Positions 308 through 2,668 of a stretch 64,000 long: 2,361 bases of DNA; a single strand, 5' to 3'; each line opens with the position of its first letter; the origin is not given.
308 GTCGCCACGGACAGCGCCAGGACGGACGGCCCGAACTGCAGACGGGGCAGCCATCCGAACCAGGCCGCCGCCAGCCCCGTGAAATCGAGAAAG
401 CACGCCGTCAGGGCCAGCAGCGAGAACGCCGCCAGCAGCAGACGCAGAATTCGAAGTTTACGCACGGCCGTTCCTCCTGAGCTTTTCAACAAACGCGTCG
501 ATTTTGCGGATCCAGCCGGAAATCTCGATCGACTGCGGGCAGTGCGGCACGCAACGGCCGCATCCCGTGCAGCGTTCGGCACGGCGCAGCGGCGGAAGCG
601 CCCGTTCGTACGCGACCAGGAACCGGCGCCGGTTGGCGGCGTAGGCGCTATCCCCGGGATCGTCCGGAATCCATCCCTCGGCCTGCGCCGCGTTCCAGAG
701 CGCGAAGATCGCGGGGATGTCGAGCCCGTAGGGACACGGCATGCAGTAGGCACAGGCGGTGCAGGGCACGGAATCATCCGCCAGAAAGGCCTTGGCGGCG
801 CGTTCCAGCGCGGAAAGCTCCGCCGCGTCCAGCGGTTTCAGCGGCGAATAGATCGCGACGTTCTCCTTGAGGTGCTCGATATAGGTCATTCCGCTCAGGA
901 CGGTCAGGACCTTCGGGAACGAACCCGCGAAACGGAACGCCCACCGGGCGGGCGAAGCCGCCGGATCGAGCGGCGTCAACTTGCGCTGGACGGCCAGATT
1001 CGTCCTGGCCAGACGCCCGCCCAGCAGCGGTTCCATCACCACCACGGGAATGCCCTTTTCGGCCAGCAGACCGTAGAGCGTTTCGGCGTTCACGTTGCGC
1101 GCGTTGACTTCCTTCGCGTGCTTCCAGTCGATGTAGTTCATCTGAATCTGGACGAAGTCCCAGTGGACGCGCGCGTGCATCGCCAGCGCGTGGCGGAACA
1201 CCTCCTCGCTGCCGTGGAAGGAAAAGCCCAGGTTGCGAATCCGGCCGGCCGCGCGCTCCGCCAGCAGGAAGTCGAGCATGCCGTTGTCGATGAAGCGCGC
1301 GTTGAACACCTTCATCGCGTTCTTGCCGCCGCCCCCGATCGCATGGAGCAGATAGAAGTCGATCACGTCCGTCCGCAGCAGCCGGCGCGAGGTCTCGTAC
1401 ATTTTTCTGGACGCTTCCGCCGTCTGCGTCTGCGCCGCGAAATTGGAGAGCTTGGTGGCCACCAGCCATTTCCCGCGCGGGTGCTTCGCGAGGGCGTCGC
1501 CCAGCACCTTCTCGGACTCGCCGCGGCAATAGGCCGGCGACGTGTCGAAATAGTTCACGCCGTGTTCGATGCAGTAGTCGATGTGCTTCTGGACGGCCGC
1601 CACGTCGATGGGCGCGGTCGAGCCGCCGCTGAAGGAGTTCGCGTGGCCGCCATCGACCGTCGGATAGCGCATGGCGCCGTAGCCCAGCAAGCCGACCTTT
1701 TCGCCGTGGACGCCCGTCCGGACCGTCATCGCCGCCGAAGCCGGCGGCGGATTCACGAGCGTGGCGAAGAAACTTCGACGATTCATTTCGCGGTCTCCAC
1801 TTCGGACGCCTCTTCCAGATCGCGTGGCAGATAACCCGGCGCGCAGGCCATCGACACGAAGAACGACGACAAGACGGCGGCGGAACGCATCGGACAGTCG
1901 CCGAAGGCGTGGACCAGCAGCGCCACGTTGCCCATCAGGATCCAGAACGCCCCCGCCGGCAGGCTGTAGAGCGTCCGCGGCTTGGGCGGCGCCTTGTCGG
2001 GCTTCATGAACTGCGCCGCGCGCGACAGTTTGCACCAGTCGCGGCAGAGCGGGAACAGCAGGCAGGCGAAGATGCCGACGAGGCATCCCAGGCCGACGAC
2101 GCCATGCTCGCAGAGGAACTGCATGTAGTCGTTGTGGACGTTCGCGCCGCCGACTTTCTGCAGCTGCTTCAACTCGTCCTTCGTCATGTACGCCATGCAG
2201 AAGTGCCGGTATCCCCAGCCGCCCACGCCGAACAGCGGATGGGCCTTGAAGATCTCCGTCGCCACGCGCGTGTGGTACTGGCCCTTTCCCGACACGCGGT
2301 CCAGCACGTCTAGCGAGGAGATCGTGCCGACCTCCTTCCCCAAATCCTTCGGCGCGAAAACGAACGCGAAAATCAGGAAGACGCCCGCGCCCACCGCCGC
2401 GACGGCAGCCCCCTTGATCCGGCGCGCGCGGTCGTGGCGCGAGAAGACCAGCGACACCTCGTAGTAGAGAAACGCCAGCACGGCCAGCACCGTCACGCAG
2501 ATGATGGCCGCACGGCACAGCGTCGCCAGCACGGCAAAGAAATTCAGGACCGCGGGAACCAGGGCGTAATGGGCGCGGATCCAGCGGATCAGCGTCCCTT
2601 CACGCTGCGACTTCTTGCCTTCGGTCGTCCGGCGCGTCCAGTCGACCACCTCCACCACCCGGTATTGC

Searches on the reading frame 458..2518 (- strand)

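Call 10: search_protein_families(library=pfam, proteins=[window:458-2518:-], max_evalue=0.001)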
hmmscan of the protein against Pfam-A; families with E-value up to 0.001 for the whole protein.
window:458-2518:- (686 aa): 9 families
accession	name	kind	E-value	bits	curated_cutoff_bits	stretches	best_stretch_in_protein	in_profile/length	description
PF00248.27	Aldo_ket_red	-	1.2e-32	113.6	24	1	289-573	13-288/291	Aldo/keto reductase family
PF13187.11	Fer4_9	-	6.9e-09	36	27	1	586-663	2-50/52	4Fe-4S dicluster domain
PF13237.11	Fer4_10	-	1.1e-05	25.7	25.5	1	645-662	4-21/53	4Fe-4S dicluster domain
PF00037.32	Fer4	-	0.00017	21.7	21.1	1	647-662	5-20/24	4Fe-4S binding domain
PF13534.11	Fer4_17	-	0.00026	21.9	22.2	0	586-664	2-60/61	4Fe-4S dicluster domain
PF12797.12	Fer4_2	-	0.00027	21.1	24.5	1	643-661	3-21/22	4Fe-4S binding domain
PF12838.12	Fer4_7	-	0.00033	21.5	27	0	646-663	34-51/52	4Fe-4S dicluster domain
PF14691.11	Fer4_20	-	0.00036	20.8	25.8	0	645-674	19-50/113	Dihydroprymidine dehydrogenase domain II, 4Fe-4S cluster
PF25160.1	LdpA_Fe-S-bd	-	0.0005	20.2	27.6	1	647-663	25-41/49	LdpA Fe-S cluster-binding domain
